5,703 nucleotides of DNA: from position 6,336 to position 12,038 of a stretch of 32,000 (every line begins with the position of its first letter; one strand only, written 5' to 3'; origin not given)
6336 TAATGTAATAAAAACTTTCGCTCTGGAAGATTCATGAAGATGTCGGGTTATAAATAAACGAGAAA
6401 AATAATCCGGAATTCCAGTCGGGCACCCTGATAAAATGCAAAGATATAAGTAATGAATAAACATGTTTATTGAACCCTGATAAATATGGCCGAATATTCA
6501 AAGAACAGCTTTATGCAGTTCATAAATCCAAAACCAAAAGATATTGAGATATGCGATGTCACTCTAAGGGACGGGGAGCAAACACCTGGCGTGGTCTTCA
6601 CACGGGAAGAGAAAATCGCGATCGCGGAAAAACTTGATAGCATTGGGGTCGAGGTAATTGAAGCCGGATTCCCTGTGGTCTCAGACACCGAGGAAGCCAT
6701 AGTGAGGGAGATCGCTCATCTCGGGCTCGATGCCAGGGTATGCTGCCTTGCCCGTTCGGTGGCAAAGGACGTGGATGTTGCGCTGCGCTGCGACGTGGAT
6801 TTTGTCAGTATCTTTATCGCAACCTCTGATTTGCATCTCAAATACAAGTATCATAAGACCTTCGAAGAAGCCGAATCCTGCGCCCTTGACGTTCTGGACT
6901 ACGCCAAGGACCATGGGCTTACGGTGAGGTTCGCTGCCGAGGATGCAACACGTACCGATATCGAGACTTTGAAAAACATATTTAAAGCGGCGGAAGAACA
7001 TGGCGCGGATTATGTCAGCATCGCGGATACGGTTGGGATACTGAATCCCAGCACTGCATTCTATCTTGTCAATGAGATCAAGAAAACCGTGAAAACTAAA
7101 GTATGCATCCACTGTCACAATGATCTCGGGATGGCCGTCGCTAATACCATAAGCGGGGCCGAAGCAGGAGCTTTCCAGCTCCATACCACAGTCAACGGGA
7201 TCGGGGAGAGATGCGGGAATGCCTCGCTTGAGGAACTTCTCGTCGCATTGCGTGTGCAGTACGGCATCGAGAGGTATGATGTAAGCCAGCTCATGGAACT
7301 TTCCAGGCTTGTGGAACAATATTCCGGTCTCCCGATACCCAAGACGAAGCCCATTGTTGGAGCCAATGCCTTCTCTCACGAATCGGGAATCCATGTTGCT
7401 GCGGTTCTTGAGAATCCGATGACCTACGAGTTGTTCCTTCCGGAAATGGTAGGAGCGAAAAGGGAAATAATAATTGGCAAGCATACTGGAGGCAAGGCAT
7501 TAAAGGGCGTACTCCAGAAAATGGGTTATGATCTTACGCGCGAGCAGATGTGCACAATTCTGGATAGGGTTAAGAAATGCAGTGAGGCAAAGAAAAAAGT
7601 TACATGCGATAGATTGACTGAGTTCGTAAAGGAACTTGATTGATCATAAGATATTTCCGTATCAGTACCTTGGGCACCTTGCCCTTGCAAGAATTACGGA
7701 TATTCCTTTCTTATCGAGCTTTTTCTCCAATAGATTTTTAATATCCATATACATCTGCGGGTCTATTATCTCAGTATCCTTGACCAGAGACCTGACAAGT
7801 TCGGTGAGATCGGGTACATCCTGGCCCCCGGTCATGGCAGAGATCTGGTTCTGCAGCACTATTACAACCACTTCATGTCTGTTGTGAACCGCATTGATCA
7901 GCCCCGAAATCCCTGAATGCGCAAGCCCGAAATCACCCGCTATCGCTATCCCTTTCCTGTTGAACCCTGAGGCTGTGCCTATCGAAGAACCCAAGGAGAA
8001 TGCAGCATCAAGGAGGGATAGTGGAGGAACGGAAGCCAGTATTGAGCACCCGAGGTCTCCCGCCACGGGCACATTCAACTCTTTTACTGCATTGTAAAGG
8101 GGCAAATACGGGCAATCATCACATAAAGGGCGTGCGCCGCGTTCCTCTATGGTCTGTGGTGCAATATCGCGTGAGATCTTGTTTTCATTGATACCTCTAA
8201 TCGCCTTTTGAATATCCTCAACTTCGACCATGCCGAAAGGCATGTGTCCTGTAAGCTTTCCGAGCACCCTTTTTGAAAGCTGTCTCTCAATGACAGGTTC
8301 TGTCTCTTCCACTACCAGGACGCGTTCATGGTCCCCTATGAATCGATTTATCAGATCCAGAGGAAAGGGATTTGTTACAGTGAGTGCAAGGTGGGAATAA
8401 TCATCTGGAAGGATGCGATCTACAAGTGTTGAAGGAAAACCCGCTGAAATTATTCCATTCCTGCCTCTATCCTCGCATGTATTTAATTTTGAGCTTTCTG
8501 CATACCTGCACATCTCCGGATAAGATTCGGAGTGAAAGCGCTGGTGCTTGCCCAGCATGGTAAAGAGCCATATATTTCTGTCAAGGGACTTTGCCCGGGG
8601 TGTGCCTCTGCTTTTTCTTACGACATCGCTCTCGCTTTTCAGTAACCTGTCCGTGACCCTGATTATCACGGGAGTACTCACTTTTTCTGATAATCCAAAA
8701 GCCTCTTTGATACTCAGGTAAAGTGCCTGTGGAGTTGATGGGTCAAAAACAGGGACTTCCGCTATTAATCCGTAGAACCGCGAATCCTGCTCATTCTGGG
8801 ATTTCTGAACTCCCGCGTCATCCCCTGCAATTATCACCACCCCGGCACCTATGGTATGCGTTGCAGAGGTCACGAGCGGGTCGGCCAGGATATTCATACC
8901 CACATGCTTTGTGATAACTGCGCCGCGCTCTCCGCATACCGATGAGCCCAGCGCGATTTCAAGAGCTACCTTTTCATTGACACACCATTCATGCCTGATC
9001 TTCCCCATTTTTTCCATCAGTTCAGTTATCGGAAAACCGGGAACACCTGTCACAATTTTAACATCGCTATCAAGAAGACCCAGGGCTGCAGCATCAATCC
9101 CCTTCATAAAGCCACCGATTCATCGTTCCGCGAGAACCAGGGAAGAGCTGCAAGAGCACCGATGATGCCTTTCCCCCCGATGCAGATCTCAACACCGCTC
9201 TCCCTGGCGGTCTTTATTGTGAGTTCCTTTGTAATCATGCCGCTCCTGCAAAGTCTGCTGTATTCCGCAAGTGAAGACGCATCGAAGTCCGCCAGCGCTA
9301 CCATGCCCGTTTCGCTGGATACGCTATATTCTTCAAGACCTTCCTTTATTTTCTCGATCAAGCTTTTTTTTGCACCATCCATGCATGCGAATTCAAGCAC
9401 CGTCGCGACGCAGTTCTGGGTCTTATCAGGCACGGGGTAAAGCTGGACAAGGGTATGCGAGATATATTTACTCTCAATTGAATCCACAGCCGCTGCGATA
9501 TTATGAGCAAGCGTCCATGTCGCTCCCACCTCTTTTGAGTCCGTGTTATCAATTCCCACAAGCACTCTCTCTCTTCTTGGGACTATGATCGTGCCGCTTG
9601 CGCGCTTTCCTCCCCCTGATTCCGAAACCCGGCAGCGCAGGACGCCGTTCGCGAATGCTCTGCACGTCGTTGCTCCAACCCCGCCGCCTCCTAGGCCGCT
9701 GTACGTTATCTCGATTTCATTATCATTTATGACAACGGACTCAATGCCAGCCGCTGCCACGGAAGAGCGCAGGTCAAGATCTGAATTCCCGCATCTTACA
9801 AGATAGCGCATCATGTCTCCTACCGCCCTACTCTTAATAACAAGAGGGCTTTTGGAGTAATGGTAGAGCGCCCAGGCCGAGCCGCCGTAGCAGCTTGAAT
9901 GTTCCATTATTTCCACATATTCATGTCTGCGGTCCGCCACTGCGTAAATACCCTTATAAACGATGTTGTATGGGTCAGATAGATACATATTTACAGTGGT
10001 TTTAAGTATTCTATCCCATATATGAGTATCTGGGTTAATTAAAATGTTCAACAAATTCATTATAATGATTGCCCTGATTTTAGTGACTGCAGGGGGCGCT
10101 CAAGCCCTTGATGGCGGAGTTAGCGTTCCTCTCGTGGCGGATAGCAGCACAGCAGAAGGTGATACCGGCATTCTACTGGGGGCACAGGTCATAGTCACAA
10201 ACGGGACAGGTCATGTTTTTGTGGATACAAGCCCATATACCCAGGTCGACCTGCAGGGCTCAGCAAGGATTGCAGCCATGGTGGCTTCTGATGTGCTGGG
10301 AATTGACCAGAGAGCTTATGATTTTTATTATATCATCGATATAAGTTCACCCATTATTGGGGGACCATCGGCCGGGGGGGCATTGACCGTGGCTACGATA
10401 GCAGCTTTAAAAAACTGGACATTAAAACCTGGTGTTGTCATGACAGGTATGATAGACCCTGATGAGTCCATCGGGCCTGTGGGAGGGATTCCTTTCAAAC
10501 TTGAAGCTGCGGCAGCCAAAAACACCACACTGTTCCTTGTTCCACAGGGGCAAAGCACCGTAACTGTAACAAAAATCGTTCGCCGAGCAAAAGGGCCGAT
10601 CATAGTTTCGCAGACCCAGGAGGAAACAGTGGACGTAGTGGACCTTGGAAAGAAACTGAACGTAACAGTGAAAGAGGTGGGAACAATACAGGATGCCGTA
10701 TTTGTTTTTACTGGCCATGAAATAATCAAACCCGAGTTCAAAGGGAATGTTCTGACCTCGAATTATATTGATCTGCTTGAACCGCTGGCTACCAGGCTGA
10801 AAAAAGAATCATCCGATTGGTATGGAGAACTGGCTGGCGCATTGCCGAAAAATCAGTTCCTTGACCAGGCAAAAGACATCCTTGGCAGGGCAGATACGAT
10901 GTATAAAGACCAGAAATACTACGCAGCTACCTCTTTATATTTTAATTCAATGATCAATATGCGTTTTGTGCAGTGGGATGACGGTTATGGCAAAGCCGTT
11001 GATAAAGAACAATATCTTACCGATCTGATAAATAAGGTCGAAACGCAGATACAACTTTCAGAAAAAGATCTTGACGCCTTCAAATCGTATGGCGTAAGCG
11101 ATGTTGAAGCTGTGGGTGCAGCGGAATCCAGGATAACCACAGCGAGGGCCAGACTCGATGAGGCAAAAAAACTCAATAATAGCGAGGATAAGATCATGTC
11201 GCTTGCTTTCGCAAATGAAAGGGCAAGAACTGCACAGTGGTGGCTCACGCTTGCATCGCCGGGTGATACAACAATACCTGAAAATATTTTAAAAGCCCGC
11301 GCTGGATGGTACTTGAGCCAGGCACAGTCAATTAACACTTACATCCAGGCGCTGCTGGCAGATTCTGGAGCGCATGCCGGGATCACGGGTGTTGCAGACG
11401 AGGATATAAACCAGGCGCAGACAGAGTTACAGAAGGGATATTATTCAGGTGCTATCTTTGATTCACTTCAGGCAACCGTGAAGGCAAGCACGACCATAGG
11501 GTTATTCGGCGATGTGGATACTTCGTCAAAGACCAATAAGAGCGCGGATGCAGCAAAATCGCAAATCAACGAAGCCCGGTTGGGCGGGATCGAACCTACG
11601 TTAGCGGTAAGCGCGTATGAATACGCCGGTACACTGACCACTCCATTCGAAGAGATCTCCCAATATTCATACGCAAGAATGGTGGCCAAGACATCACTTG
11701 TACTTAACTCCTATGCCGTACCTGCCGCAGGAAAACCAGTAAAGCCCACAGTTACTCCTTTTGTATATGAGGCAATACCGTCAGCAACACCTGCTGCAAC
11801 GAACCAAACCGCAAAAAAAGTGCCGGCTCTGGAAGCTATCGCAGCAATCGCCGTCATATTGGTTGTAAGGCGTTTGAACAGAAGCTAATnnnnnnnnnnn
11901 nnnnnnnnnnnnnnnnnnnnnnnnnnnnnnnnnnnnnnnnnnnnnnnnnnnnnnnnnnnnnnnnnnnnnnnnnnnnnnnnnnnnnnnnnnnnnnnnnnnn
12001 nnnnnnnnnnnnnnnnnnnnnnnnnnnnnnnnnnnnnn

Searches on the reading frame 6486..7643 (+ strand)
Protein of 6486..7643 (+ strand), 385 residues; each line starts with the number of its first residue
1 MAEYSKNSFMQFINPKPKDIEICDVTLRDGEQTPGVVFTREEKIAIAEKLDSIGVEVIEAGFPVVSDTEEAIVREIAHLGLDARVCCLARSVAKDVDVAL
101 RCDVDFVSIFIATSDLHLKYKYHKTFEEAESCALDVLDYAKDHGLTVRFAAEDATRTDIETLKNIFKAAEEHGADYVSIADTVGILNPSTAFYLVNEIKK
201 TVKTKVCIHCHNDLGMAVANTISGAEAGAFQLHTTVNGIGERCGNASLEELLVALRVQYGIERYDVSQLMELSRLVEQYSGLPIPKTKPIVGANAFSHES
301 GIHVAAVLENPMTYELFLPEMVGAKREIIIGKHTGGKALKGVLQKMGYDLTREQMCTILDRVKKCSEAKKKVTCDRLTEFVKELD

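Call 8: search_protein_families(library=pfam, proteins=[window:6486-7643:+], max_evalue=0.001)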
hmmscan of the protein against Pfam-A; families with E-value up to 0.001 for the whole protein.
window:6486-7643:+ (385 aa): 2 families
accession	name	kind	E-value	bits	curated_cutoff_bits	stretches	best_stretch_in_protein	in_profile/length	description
PF00682.25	HMGL-like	-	9.5e-84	281.3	29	1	20-276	2-260/260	HMGL-like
PF22617.1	HCS_D2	-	1.3e-25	90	27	1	290-370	1-82/82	Homocitrate synthase post-HMGL domain-like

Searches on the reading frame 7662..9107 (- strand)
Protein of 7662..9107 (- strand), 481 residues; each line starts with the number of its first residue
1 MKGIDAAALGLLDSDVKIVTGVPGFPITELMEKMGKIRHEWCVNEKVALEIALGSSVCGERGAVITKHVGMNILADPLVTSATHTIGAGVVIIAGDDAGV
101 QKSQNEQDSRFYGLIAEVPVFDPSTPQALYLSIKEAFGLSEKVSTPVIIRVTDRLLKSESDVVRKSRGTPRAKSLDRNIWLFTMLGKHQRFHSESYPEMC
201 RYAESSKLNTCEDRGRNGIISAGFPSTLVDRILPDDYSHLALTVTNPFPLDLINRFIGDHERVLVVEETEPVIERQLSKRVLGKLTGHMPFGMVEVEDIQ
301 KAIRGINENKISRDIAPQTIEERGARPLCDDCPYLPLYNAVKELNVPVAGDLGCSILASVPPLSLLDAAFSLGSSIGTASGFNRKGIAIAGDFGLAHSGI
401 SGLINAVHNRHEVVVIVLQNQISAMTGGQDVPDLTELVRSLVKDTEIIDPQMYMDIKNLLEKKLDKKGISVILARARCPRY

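Call 8: search_protein_families(library=pfam, proteins=[window:7662-9107:-], max_evalue=0.001)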
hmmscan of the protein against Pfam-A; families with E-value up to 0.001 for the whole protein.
window:7662-9107:- (481 aa): 2 families
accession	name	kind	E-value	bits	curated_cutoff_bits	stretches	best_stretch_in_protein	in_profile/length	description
PF02775.26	TPP_enzyme_C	-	4.3e-10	40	21.9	1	364-433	20-95/151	Thiamine pyrophosphate enzyme, C-terminal TPP binding domain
PF02776.23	TPP_enzyme_N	-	3.9e-06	27.1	26.8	1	1-97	1-100/119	Thiamine pyrophosphate enzyme, N-terminal TPP binding domain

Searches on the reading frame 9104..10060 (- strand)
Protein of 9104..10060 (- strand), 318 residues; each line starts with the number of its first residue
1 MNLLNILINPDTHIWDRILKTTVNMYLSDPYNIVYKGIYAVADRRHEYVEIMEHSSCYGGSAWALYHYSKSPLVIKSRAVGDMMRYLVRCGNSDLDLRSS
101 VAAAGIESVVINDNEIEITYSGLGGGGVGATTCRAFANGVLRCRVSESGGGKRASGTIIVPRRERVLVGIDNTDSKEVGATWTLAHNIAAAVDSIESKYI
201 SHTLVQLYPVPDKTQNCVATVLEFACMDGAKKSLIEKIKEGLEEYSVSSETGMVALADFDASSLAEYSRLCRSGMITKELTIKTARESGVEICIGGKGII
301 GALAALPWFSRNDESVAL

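Call 8: search_protein_families(library=pfam, proteins=[window:9104-10060:-], max_evalue=0.001)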
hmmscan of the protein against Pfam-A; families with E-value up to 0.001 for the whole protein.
window:9104-10060:- (318 aa): 2 families
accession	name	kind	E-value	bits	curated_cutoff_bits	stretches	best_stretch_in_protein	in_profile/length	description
PF22641.2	TiaS_TCKD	-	2.1e-12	47.8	27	1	168-233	2-68/156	TiaS TCKD domain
PF08489.16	TiaS_FLD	-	2e-07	31.6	21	0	196-259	57-110/116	TiaS FLD domain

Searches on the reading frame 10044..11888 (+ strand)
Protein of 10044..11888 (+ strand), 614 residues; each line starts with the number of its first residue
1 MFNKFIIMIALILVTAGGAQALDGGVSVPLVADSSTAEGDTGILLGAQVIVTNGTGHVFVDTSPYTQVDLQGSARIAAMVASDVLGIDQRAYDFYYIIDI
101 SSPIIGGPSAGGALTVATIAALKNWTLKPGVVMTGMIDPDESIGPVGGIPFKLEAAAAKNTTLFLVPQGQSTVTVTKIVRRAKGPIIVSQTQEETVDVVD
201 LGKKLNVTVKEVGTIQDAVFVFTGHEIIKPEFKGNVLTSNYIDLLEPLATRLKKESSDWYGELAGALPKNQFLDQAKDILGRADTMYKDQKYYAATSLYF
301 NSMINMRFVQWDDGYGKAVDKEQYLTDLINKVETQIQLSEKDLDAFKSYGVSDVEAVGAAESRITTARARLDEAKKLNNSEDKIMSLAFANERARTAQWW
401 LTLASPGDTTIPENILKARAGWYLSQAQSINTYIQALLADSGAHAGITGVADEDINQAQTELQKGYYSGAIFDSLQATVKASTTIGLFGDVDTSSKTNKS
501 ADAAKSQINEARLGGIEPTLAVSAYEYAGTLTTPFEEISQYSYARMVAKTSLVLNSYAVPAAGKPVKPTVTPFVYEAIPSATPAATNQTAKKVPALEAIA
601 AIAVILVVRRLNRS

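Call 8: search_protein_families(library=pfam, proteins=[window:10044-11888:+], max_evalue=0.001)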
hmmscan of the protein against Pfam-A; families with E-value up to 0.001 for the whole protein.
window:10044-11888:+ (614 aa): 1 family
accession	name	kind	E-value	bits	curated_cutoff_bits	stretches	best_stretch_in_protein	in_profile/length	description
PF05362.19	Lon_C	-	1.8e-06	28.1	21.1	1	106-171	108-173/205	Lon protease (S16) C-terminal proteolytic domain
